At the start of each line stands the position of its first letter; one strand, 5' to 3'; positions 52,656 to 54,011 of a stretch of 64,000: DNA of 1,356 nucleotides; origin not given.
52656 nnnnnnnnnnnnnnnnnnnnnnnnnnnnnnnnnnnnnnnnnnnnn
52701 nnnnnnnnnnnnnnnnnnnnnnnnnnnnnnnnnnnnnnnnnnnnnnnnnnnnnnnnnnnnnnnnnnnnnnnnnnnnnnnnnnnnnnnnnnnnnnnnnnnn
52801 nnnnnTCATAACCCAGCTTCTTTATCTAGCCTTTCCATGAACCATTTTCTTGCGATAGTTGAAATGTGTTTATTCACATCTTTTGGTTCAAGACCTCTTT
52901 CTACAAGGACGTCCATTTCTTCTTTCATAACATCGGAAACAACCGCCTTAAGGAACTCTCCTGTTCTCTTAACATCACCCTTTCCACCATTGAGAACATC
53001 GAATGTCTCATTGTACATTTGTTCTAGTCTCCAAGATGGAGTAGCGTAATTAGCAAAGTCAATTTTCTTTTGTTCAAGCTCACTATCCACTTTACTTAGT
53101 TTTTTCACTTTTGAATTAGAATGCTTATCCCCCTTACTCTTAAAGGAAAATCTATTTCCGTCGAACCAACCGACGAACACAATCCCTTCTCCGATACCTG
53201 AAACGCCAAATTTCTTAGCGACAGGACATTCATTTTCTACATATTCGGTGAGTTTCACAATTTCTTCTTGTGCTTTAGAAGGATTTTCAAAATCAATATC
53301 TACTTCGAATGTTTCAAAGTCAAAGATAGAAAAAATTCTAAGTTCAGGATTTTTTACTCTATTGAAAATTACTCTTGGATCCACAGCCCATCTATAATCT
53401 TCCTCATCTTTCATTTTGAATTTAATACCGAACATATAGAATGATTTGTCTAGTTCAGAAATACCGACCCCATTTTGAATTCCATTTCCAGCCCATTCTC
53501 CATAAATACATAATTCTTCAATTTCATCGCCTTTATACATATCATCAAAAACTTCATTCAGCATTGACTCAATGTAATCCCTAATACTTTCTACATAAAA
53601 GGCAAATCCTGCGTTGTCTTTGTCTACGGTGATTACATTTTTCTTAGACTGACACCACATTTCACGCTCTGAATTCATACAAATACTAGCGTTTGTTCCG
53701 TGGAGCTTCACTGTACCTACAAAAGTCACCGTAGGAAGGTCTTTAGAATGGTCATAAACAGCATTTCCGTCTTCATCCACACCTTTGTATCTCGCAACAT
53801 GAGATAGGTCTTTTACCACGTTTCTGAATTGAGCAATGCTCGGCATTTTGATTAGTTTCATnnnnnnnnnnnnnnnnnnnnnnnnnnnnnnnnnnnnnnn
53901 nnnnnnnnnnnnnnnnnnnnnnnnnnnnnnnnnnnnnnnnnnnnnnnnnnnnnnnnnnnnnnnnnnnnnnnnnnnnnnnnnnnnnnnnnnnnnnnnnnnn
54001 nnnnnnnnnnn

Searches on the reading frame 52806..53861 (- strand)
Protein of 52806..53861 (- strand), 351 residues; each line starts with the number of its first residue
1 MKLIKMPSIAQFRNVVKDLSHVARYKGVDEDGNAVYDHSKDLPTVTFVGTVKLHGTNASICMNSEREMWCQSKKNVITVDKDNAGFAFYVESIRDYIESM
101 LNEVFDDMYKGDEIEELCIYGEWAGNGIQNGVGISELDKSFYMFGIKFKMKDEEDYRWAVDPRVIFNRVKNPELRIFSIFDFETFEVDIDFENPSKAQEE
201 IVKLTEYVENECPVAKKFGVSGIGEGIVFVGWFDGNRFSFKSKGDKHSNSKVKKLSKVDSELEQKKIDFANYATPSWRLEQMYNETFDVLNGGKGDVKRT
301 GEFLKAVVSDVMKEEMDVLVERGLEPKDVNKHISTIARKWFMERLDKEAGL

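Call 55: search_protein_families(library=pfam, proteins=[window:52806-53861:-], max_evalue=0.0001)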
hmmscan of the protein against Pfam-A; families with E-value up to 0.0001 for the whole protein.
window:52806-53861:- (351 aa): 1 family
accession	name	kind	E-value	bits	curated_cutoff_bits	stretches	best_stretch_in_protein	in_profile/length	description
PF09414.15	RNA_ligase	-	3.5e-12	47.2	27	1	46-229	2-155/171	RNA ligase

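Call 57: search_protein_families(library=ncbifam, proteins=[window:52806-53861:-], max_evalue=0.001)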
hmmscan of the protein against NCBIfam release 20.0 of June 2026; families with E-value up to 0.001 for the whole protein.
window:52806-53861:- (351 aa): 1 family
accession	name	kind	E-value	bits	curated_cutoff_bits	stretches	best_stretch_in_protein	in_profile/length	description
TIGR02307.1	RNA_lig_RNL2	equivalog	1.1e-11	44.8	197.15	1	43-338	23-314/326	RNA ligase, Rnl2 family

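Call 79: search_protein_families(library=padloc, proteins=[window:52806-53861:-], max_evalue=0.001)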
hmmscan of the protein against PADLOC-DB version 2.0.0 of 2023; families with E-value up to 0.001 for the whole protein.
window:52806-53861:- (351 aa): 0 families
